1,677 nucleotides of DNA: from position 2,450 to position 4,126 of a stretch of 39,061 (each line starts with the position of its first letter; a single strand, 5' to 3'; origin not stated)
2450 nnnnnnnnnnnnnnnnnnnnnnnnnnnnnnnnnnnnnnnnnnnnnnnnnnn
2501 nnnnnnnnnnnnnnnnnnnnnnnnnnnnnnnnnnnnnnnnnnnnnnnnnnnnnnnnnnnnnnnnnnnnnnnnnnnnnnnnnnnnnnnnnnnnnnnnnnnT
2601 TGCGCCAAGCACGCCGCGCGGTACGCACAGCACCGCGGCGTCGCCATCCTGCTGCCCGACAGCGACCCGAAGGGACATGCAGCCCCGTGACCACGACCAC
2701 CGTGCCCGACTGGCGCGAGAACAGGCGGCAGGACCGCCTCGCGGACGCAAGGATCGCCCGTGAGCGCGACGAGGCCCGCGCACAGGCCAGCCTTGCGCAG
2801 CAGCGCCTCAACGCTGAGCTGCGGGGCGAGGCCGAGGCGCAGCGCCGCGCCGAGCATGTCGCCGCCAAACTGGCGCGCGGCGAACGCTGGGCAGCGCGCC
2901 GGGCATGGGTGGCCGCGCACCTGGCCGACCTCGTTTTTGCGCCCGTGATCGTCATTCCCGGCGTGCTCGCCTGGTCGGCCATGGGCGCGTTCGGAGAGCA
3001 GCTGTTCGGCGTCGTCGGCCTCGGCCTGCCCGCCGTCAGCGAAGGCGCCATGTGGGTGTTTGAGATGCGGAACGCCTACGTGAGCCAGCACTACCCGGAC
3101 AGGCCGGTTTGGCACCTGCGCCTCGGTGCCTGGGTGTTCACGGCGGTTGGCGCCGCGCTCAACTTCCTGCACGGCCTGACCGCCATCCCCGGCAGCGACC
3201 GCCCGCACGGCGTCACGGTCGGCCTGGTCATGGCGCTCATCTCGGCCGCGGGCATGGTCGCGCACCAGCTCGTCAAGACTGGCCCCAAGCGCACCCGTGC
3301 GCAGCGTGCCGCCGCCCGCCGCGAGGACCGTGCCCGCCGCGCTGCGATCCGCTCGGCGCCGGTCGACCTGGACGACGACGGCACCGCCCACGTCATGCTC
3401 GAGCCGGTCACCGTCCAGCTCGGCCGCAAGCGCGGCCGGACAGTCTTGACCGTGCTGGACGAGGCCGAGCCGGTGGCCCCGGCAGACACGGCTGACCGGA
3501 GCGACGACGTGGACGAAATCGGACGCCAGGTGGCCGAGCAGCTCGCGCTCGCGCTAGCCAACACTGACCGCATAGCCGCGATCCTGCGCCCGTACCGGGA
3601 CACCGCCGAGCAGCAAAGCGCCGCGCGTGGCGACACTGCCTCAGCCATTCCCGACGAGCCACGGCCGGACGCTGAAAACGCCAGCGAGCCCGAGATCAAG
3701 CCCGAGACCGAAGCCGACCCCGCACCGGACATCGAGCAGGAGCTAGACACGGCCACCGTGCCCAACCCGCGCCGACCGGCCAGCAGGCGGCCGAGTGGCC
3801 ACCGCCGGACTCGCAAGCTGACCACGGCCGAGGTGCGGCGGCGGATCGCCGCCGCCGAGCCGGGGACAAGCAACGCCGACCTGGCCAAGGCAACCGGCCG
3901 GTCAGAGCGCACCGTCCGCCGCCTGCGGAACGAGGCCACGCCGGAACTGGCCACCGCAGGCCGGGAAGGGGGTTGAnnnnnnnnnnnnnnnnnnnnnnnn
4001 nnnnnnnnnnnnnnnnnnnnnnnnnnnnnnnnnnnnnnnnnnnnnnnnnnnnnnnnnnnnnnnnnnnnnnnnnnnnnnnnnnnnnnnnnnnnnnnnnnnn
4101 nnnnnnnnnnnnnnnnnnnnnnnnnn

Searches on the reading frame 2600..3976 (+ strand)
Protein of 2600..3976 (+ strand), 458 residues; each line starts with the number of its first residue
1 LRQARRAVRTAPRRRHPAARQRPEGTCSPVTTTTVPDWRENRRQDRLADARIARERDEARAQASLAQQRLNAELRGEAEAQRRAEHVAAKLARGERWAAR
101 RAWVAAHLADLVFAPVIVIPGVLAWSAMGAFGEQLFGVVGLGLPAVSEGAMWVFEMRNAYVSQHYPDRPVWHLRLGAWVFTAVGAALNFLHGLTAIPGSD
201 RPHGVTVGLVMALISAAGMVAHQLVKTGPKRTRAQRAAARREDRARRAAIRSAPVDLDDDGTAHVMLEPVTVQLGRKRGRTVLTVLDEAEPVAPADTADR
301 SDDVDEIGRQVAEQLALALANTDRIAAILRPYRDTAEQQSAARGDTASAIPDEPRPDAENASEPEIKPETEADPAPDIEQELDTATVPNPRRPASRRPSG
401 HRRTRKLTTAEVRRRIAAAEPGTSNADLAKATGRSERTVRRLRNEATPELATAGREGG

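Call 9: search_protein_families(library=pfam, proteins=[window:2600-3976:+], max_evalue=0.01)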
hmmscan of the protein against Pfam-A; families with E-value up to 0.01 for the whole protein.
window:2600-3976:+ (458 aa): 1 family
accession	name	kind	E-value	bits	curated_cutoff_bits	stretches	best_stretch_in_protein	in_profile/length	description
PF13384.12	HTH_23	-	0.0093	16.2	24.6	1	417-444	11-39/50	Homeodomain-like domain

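Call 24: search_protein_families(library=phrogs, proteins=[window:2600-3976:+], max_evalue=0.01)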
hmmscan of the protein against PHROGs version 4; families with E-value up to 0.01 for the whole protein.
window:2600-3976:+ (458 aa): 1 family
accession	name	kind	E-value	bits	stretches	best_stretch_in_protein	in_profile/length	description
phrog_836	-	transcription regulation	0.0026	18.9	1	398-448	75-122/133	late transcriptional activator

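Call 107: search_solved_structures(query=window:2600-3976:+, max_evalue=1)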
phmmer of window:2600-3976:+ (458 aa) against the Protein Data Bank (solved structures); distinct sequences matched with E-value up to 1: 1.
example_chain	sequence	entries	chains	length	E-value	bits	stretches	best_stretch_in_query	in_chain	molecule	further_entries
8z82_L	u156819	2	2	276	0.69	12.3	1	96-191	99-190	Reaction center protein L chain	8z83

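Call 108: search_protein_families(library=ncbifam, proteins=[window:2600-3976:+], max_evalue=0.01)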
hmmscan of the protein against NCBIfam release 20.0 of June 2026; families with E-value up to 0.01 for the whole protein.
window:2600-3976:+ (458 aa): 0 families
